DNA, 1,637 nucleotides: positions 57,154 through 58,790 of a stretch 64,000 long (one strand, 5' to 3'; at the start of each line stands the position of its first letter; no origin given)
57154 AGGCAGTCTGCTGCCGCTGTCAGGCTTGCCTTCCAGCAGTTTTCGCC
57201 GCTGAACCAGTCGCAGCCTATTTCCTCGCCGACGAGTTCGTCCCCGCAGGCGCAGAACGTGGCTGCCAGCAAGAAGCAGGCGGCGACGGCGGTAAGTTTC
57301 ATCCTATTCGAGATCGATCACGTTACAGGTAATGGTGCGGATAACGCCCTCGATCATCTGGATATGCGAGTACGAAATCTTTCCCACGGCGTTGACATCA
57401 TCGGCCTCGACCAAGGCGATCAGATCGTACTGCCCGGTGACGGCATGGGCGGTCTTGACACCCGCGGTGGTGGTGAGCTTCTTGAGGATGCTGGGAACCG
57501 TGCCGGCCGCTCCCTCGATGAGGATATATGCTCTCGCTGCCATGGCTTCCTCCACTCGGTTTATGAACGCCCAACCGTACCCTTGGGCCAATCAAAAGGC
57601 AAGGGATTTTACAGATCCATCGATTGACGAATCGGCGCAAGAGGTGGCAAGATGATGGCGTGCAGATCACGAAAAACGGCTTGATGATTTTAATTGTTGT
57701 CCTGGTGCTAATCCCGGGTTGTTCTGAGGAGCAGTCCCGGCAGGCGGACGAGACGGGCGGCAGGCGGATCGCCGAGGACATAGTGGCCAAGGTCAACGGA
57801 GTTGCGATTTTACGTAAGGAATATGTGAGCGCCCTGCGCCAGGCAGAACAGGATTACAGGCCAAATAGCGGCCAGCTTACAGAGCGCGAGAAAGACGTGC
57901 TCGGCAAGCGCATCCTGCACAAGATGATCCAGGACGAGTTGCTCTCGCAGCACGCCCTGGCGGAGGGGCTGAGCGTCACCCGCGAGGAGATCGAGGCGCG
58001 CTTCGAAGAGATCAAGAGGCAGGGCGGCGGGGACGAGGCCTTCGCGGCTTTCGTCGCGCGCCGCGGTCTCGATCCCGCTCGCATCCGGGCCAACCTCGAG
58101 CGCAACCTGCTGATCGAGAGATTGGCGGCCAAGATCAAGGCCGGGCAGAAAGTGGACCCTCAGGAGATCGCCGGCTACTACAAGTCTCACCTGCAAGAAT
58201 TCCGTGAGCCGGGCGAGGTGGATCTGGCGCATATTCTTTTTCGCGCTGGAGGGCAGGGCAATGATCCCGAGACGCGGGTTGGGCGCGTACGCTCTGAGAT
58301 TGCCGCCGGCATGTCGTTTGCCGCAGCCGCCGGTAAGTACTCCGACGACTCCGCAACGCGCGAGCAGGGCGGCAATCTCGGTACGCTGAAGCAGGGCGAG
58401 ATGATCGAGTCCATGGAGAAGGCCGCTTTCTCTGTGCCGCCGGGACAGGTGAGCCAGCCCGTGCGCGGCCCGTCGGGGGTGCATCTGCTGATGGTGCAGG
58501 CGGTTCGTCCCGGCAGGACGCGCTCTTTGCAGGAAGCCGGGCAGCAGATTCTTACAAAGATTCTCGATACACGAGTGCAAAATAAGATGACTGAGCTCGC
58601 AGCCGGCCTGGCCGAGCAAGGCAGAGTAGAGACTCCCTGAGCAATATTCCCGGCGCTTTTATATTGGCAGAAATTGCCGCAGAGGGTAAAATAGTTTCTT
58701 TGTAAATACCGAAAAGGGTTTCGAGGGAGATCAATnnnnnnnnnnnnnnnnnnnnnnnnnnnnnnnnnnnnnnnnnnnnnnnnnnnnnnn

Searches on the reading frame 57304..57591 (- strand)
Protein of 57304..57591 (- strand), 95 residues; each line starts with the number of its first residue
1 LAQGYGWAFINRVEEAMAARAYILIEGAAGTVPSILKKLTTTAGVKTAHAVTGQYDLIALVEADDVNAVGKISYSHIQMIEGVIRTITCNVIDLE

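Call 16: search_protein_families(library=pfam, proteins=[window:57304-57591:-], max_evalue=0.1)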
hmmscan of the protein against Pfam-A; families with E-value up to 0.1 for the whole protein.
window:57304-57591:- (95 aa): 4 families
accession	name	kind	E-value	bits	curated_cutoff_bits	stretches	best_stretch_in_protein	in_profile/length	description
PF01037.27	AsnC_trans_reg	-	9.1e-09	35.5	25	1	28-91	6-70/73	Lrp/AsnC ligand binding domain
PF08734.17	GYD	-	7.1e-05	23.2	31.4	1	45-92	37-82/91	GYD domain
PF03927.19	NapD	-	0.012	16.2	28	1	24-85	7-66/76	NapD protein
PF22482.2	AsnC_trans_reg_3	-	0.096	13.3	24.4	0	34-87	26-77/95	PF0864 C-terminal dimeric alpha+beta barrel domain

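Call 17: search_protein_families(library=ncbifam, proteins=[window:57304-57591:-], max_evalue=0.1)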
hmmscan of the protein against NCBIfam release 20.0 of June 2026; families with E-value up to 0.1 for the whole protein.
window:57304-57591:- (95 aa): 5 families
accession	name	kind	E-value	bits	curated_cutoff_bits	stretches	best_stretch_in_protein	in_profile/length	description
NF040947.1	trans_reg_LysM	equivalog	1.1e-10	41.4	180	1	13-91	54-132/136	HTH-type transcriptional regulator LysM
NF041395.1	TranRegLrpA1_Halo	equivalog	0.00031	20.8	250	1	34-86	80-132/142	HTH-type transcriptional regulator LrpA1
NF008384.0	PRK11179.1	equivalog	0.0013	18.5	227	1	28-88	79-139/153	transcriptional regulator AsnC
NF041396.1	TranRegLrp_Halo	equivalog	0.017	15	190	1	25-69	73-115/149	HTH-type transcriptional regulator Lrp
TIGR03497.1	FliI_clade2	equivalog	0.032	13.2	629.8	1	25-68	256-297/413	flagellar protein export ATPase FliI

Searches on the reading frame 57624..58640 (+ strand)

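Call 16: search_protein_families(library=pfam, proteins=[window:57624-58640:+], max_evalue=0.1)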
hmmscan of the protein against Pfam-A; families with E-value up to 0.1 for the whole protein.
window:57624-58640:+ (338 aa): 8 families
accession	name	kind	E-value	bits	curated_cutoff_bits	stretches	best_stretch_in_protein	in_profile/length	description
PF00639.27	Rotamase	-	8.8e-19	68.7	21.7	1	203-292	1-96/97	PPIC-type PPIASE domain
PF13616.12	Rotamase_3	-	1.3e-17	64.8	22.5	1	195-293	12-114/116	PPIC-type PPIASE domain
PF13624.11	SurA_N_3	-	1.4e-16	61.2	27.2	1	20-167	18-161/162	SurA-like N-terminal domain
PF13145.12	Rotamase_2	-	9.9e-16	59.1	27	1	177-305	1-119/121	PPIC-type PPIASE domain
PF13623.11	SurA_N_2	-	1.3e-12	48.2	28.5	1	18-129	9-121/145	SurA-like N-terminal domain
PF09312.16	SurA_N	-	1.9e-09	38.2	30.8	1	52-167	3-117/118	SurA N-terminal domain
PF04545.22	Sigma70_r4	-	0.044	13.8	24.1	0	84-123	4-37/50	Sigma-70, region 4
PF05698.19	Trigger_C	-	0.087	13.3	22.7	0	106-165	99-158/162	Bacterial trigger factor protein (TF) C-terminus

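Call 17: search_protein_families(library=ncbifam, proteins=[window:57624-58640:+], max_evalue=0.1)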
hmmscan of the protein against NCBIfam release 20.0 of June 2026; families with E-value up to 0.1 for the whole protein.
window:57624-58640:+ (338 aa): 12 families
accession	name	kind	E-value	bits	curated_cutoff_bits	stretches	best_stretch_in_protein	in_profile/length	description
NF000809.0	PRK00059.1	equivalog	2.5e-27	96.1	303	1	48-324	32-317/336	peptidylprolyl isomerase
TIGR02933.1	nifM_nitrog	equivalog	7.4e-20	71.9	168.2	1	70-315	4-241/256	nitrogen fixation protein NifM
NF002846.0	PRK03095.1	equivalog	5.2e-18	65.5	361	1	87-320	42-246/287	peptidylprolyl isomerase PrsA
NF002824.0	PRK02998.1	subfamily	3.2e-17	62.8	360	1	82-322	33-249/283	peptidylprolyl isomerase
NF008054.0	PRK10788.1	equivalog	1.2e-16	60.6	493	2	168-315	240-379/626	peptidylprolyl isomerase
NF002827.0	PRK03002.1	equivalog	1.9e-14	53.4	343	1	88-291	46-222/285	peptidylprolyl isomerase PrsA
NF003356.0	PRK04405.1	subfamily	9.4e-14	51.2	339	1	93-320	53-260/299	peptidylprolyl isomerase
NF008038.0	PRK10770.1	equivalog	1.6e-13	50.3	394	1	51-297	26-276/431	peptidylprolyl isomerase SurA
NF011969.0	PRK15441.1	equivalog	1.9e-05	25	127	1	224-291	23-89/93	peptidylprolyl isomerase PpiC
NF051879.1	TDE1658_narrow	equivalog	0.0037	16.3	340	1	95-130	64-99/342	MOSP complex formation periplasmic protein, TDE1658 family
TIGR02925.1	cis_trans_EpsD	equivalog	0.006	16.2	108.9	0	25-119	4-87/232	EpsD family peptidyl-prolyl cis-trans isomerase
NF006811.0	PRK09333.1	equivalog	0.08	12.5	156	0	160-201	9-50/150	30S ribosomal protein S19e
